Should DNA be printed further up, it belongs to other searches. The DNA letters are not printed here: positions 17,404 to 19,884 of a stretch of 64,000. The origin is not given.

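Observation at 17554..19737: NeuC-like 2-epimerase fused to NeuB-like synthase in a single 727-aa polypeptide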

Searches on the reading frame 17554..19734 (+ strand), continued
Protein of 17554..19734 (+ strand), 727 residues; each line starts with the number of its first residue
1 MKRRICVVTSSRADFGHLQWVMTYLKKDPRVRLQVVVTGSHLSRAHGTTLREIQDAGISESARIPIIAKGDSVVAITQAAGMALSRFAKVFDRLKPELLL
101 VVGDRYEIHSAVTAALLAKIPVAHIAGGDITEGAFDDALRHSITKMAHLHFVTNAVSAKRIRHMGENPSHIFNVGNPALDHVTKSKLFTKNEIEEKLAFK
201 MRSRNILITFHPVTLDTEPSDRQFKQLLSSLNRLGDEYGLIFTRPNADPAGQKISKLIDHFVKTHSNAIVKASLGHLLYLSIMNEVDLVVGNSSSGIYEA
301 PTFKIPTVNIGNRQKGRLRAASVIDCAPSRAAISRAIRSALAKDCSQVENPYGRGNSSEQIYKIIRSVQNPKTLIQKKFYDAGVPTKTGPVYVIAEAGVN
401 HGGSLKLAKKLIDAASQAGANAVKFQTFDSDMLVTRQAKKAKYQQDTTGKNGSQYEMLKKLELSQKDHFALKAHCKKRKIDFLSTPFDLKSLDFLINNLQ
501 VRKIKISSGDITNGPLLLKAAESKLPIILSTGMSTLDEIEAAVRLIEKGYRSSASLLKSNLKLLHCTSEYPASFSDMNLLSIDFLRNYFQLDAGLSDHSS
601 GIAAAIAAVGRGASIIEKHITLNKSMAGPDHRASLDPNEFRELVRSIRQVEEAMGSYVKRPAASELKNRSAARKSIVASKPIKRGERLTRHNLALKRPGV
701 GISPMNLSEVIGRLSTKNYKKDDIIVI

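Call 45: find_encoding_contigs(protein=P0017, flank=8000, max_places=2)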
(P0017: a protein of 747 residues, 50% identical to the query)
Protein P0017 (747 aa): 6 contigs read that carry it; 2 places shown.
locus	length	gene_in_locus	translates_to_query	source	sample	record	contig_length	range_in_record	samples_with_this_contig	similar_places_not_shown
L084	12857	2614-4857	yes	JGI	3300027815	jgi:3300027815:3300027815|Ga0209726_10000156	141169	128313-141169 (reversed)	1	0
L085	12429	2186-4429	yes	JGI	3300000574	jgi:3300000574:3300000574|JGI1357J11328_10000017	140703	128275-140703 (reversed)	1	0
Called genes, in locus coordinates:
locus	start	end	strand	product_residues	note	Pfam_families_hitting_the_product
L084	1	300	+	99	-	?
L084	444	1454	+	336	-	PF01073:3Beta_HSD, PF01370:Epimerase, PF02719:Polysacc_synt_2, PF04321:RmlD_sub_bind, PF05368:NmrA, PF07993:NAD_binding_4, PF16363:GDP_Man_Dehyd, PF13460:NAD_binding_10, +1 more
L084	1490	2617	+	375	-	PF01041:DegT_DnrJ_EryC1, PF00155:Aminotran_1_2 (weak)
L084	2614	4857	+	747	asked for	PF02350:Epimerase_2, PF03102:NeuB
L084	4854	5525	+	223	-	PF17836:PglD_N, PF25084:LbH_EIF2B, PF00132:Hexapep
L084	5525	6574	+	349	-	PF00571:CBS (weak), PF00483:NTP_transferase, PF12804:NTP_transf_3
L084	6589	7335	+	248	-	PF02348:CTP_transf_3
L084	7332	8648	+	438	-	PF00202:Aminotran_3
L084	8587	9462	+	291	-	PF00106:adh_short, PF01370:Epimerase (weak), PF08659:KR, PF13561:adh_short_C2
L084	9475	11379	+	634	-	PF27859:LIC12162 (faint), PF04464:Glyphos_transf (weak)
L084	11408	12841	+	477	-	PF01943:Polysacc_synt, PF13440:Polysacc_synt_3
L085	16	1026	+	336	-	PF01073:3Beta_HSD, PF01370:Epimerase, PF02719:Polysacc_synt_2, PF04321:RmlD_sub_bind, PF05368:NmrA, PF07993:NAD_binding_4, PF16363:GDP_Man_Dehyd, PF13460:NAD_binding_10, +1 more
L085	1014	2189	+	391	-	PF01041:DegT_DnrJ_EryC1, PF00155:Aminotran_1_2 (weak)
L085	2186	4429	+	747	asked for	PF02350:Epimerase_2, PF03102:NeuB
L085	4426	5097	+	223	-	PF17836:PglD_N, PF25084:LbH_EIF2B, PF00132:Hexapep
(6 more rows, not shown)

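Call 46: find_encoding_contigs(protein=P0044, flank=8000, max_places=1)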
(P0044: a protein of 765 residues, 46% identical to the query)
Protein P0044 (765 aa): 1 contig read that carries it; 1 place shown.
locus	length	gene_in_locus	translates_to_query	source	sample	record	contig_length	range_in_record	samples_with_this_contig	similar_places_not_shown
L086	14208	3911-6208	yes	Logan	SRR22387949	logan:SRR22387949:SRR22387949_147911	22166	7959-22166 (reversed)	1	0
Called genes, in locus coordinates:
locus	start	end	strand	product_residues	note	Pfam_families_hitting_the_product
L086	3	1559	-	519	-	?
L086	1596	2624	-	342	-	PF01073:3Beta_HSD, PF01370:Epimerase, PF02719:Polysacc_synt_2, PF04321:RmlD_sub_bind, PF07993:NAD_binding_4, PF13460:NAD_binding_10, PF16363:GDP_Man_Dehyd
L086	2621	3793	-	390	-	PF01041:DegT_DnrJ_EryC1, PF01212:Beta_elim_lyase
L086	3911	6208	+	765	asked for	PF03102:NeuB, PF08666:SAF, PF02350:Epimerase_2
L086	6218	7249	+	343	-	PF01041:DegT_DnrJ_EryC1 (faint)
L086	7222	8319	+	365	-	PF04339:FemAB_like (weak), PF13480:Acetyltransf_6, PF02388:FemAB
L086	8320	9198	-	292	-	PF00106:adh_short, PF01370:Epimerase (weak), PF13561:adh_short_C2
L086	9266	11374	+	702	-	PF02348:CTP_transf_3, PF00202:Aminotran_3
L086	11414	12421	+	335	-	PF00535:Glycos_transf_2, PF13641:Glyco_tranf_2_3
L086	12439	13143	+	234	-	PF01066:CDP-OH_P_transf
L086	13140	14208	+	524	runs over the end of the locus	PF01663:Phosphodiest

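Call 47: find_encoding_contigs(protein=P0052, flank=8000, max_places=1)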
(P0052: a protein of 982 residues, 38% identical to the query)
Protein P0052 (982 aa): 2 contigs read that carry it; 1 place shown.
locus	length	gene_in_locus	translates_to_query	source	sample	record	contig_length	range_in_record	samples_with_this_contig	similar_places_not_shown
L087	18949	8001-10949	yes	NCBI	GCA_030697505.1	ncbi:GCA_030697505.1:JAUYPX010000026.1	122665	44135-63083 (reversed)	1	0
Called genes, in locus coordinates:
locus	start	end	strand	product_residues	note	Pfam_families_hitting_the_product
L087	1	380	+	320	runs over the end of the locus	PF00389:2-Hacid_dh, PF07991:KARI_N (faint), PF02826:2-Hacid_dh_C, PF03446:NAD_binding_2 (weak)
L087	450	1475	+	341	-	PF21360:PylC-like_N, PF02655:ATP-grasp_3, PF02786:CPSase_L_D2 (weak), PF15632:ATPgrasp_Ter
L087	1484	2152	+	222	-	PF00702:Hydrolase, PF12710:HAD (weak), PF13419:HAD_2, PF13242:Hydrolase_like (weak)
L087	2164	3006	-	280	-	PF01522:Polysacc_deac_1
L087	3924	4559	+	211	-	PF00117:GATase, PF01174:SNO (faint), PF07685:GATase_3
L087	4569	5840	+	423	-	-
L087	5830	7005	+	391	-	PF00155:Aminotran_1_2, PF01053:Cys_Met_Meta_PP (weak), PF00266:Aminotran_5 (weak)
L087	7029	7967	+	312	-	PF00389:2-Hacid_dh, PF00670:AdoHcyase_NAD (weak), PF02826:2-Hacid_dh_C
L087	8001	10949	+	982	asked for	PF02348:CTP_transf_3, PF03102:NeuB, PF08666:SAF, PF02350:Epimerase_2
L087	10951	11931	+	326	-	PF21360:PylC-like_N, PF02655:ATP-grasp_3, PF02222:ATP-grasp (faint), PF07478:Dala_Dala_lig_C (weak), PF13535:ATP-grasp_4 (weak), PF15632:ATPgrasp_Ter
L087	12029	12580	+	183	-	PF04893:Yip1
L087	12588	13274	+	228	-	PF01027:Bax1-I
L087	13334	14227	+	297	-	PF01145:Band_7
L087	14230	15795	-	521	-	PF02350:Epimerase_2, PF04464:Glyphos_transf (weak)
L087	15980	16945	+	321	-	PF00389:2-Hacid_dh, PF02826:2-Hacid_dh_C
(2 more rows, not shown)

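Call 49: predict_structure(alignment_id=A1)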
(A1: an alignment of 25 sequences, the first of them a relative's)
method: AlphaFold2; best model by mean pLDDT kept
length: 727 residues; sequences in the alignment: 25
mean_pLDDT: 90.3   pTM: 0.68
mean pLDDT of the five models: 90.3, 89.5, 89.4, 88.2, 87.8
residues with pLDDT >= 90: 464; 70-90: 241; 50-70: 22; < 50: 0
segments of 3 or more residues with pLDDT < 50: none
pLDDT, mean of each block of 10 residues (from residue 1): 92 88 95 93 79 88 79 79 94 97 88 96 90 77 93 91 89 94 92 95 95 79 95 93 81 91 95 89 97 93 96 88 94 97 93 92 93 86 64 92 94 98 94 86 81 89 95 98 95 96 94 93 95 88 90 77 89 89 87 93 94 94 82 92 96 81 86 94 96 92 90 94 90
secondary structure, 60 per line:
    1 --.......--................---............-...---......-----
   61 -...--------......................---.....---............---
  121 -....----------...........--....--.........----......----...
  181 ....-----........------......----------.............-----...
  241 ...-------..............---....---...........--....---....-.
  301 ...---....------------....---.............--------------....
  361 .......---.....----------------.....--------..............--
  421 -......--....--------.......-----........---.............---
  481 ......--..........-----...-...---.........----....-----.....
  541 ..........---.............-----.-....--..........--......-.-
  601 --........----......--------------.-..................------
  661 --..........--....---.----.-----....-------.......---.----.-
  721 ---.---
elements in order (helices of 4 or more, strands of 3 or more residues): E3-9 H12-27 E31-38 H39-42 H50-55 E62-64 H73-94 E98-102 H106-117 E122-125 H136-146 E149-152 H155-163 E171-173 H178-184 H190-197 E204-209 H220-232 E238-243 H251-264 E268-271 H275-285 E288-291 H295-298 H300-303 E307-310 E323-326 H330-342 H357-367 H371-375 E392-396 H405-418 E422-427 H430-433 H442-448 H454-461 H465-477 E481-486 H489-498 E504-506 H514-522 E527-530 H536-550 H554-560 E561-566 H574-577 H580-589 E592-597 H603-610 E615-620 H637-654 H663-672 E675-678 E693-696 H704-710

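Call 53: fold_search(model_id=the predicted structure, library=pdb)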
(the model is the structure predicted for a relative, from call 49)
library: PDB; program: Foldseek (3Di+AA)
matches with E <= 10: 1895; with E <= 0.001: 580
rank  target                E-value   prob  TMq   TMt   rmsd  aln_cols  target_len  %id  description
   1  5xvs_B                3.5e-36  1.00  0.49  0.96   1.9       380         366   35  Crystal structure of UDP-GlcNAc 2-epimerase NeuC complexed with UDP (released 2018-04-11)
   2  5zlr_A                5.9e-33  1.00  0.46  0.87   3.1       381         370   35  Structure of NeuC (released 2018-05-16)
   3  5xvs_A                1.3e-32  1.00  0.45  0.88   3.0       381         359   34  Crystal structure of UDP-GlcNAc 2-epimerase NeuC complexed with UDP (released 2018-04-11)
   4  1xuu                  8.1e-31  1.00  0.40  0.78   3.5       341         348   33  Crystal structure of sialic acid synthase (NeuB) in complex with Mn2+ and Malate from Neisseria meningitidis (released 2004-11-02)
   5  4ipj                  1.1e-30  1.00  0.40  0.77   4.1       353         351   32  Crystal Structure of R314K N-acetyl Neuraminic Acid Synthase from Neiserria meningitidis with Malate bound (released 2013-04-10)
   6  8h2c_D                4.9e-30  1.00  0.42  0.88   4.1       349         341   33  Crystal structure of the pseudaminic acid synthase PseI from Campylobacter jejuni (released 2022-11-09)
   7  4ipi                  4.9e-30  1.00  0.40  0.77   3.5       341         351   33  Crystal Structure of R314A N-acetyl Neuraminic Acid Synthase from Neiserria meningitidis with Malate bound (released 2013-04-10)
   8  2wqp                  6.1e-30  1.00  0.40  0.77   3.5       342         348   33  Crystal structure of sialic acid synthase NeuB-inhibitor complex (released 2009-09-15)
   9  8h2c_C                8.4e-30  1.00  0.42  0.87   2.8       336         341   34  Crystal structure of the pseudaminic acid synthase PseI from Campylobacter jejuni (released 2022-11-09)
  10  8h2c_A                9.9e-30  1.00  0.42  0.87   4.2       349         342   33  Crystal structure of the pseudaminic acid synthase PseI from Campylobacter jejuni (released 2022-11-09)
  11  4zht_C                3.0e-29  1.00  0.49  0.92   2.1       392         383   28  Crystal structure of UDP-GlcNAc 2-epimerase (released 2016-06-01)
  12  4zht_B                4.6e-29  1.00  0.49  0.92   2.1       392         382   28  Crystal structure of UDP-GlcNAc 2-epimerase (released 2016-06-01)
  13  4zht_D                6.4e-29  1.00  0.49  0.91   2.1       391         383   28  Crystal structure of UDP-GlcNAc 2-epimerase (released 2016-06-01)
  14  4zht_A                1.9e-28  1.00  0.49  0.91   2.1       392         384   28  Crystal structure of UDP-GlcNAc 2-epimerase (released 2016-06-01)
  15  8h2c_B                3.1e-28  1.00  0.41  0.87   2.6       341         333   32  Crystal structure of the pseudaminic acid synthase PseI from Campylobacter jejuni (released 2022-11-09)
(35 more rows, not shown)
